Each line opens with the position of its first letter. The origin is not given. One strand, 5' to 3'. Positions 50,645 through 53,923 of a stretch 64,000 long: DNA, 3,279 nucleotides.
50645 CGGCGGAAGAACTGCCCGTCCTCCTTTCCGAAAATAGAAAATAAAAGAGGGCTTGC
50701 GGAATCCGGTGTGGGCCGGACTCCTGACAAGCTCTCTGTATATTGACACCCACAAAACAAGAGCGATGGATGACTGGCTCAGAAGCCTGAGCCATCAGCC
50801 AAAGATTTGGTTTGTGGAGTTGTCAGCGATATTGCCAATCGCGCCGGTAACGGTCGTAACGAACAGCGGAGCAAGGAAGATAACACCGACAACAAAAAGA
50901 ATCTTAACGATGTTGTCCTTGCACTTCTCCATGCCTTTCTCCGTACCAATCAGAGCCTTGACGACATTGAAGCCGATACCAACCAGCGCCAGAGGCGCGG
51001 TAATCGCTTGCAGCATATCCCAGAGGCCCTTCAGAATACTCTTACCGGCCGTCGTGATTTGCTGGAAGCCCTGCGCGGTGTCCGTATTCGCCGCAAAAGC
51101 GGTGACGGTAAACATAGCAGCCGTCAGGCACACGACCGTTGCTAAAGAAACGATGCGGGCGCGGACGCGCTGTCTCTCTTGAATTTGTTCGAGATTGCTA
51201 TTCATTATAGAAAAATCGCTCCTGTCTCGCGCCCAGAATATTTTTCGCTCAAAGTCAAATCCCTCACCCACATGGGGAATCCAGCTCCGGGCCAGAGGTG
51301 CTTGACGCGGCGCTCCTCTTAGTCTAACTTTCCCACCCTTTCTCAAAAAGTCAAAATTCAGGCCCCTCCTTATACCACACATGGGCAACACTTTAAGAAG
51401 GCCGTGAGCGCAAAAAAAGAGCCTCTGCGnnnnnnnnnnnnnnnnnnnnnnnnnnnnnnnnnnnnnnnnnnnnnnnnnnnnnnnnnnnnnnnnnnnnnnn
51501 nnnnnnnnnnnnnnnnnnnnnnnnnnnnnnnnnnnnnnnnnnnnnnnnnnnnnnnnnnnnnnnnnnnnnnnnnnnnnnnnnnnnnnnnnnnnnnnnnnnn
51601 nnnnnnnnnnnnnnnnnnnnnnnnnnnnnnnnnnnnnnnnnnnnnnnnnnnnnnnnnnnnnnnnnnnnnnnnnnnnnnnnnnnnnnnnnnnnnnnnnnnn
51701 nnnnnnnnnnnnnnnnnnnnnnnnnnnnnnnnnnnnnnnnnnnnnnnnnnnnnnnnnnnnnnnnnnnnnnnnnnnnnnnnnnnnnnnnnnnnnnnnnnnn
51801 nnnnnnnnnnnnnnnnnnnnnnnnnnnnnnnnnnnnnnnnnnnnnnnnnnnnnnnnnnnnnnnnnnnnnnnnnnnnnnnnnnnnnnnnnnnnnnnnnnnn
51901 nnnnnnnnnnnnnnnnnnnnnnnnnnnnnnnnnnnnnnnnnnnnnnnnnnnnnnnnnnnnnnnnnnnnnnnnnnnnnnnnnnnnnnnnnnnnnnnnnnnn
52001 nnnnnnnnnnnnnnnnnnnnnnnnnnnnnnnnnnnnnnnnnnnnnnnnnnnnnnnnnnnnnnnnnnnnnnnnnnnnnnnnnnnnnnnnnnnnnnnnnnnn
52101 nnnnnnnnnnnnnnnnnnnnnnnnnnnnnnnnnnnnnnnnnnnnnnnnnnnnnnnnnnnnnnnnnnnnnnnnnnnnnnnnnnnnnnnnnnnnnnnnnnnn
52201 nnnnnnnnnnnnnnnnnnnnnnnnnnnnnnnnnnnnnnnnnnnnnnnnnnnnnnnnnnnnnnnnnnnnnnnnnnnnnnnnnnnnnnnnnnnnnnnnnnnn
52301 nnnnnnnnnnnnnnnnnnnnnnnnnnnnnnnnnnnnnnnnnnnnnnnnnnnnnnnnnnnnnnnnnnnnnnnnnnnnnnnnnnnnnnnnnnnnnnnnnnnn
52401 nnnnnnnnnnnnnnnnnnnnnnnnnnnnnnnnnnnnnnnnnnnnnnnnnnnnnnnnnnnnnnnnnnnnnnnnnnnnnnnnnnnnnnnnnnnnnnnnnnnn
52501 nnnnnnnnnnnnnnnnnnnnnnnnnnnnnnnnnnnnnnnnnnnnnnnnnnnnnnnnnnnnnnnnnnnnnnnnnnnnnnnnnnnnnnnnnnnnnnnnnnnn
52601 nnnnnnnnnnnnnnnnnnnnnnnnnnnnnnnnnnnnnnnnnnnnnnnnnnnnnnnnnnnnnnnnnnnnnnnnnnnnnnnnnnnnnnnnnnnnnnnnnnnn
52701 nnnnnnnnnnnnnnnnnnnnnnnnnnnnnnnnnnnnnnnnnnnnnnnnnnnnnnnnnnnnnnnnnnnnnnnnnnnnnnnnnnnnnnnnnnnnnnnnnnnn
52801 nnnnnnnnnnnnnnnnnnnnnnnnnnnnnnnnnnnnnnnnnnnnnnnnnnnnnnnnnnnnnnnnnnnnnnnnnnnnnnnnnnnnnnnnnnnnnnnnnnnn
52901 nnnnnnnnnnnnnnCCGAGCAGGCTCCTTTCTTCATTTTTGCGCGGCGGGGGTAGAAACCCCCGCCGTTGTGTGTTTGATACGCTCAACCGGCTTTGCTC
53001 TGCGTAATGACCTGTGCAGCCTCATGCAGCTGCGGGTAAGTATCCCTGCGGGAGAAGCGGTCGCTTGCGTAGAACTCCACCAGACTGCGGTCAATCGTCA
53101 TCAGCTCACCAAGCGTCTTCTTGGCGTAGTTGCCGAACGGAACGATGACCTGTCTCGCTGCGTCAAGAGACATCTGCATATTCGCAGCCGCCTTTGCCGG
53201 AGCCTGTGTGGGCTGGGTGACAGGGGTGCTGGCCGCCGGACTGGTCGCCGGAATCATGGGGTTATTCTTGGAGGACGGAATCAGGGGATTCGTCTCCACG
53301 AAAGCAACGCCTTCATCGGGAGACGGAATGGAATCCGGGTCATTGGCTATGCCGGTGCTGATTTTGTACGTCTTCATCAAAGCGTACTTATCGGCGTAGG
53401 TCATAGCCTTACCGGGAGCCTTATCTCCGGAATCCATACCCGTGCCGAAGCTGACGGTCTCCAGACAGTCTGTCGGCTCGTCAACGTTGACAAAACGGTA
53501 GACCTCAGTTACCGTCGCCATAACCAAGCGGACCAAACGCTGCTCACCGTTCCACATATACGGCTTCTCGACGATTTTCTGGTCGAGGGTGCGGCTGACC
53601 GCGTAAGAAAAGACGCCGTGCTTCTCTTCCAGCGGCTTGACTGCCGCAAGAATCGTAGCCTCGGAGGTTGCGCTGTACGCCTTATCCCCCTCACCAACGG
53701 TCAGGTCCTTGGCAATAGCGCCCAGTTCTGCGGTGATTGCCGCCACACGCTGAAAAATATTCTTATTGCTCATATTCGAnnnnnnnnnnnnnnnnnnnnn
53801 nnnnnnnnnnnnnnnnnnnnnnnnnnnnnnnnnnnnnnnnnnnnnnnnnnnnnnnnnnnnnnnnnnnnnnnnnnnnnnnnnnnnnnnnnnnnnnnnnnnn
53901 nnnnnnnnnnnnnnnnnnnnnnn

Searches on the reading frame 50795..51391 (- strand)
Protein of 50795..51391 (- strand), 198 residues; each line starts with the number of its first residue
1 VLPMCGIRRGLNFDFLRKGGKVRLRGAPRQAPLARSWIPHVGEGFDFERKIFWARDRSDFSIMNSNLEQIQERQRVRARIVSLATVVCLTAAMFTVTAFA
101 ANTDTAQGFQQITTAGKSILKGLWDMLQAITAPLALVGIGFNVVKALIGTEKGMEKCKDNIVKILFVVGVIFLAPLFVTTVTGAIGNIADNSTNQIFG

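Call 23: search_protein_families(library=pfam, proteins=[window:50795-51391:-], max_evalue=0.01)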
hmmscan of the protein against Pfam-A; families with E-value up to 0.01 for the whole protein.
window:50795-51391:- (198 aa): 1 family
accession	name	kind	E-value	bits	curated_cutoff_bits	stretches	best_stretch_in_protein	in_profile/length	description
PF04956.18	TrbC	-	8.9e-06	26.3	27.9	1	77-180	7-97/98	TrbC/VIRB2 pilin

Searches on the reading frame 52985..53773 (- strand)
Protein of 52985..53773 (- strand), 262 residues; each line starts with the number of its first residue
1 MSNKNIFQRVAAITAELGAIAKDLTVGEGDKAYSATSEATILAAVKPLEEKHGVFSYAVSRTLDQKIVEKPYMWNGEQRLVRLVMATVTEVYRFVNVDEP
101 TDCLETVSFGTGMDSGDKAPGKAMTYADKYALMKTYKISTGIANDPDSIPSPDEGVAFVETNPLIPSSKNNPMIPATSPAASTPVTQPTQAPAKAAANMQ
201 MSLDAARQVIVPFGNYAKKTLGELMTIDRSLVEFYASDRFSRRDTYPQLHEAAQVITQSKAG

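Call 8: search_protein_families(library=pfam, proteins=[window:52985-53773:-], max_evalue=0.01)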
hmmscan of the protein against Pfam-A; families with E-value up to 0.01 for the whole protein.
window:52985-53773:- (262 aa): 1 family
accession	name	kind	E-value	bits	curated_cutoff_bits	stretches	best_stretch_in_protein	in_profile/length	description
PF04404.17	ERF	-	1.5e-09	38.4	25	1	8-148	3-126/153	ERF superfamily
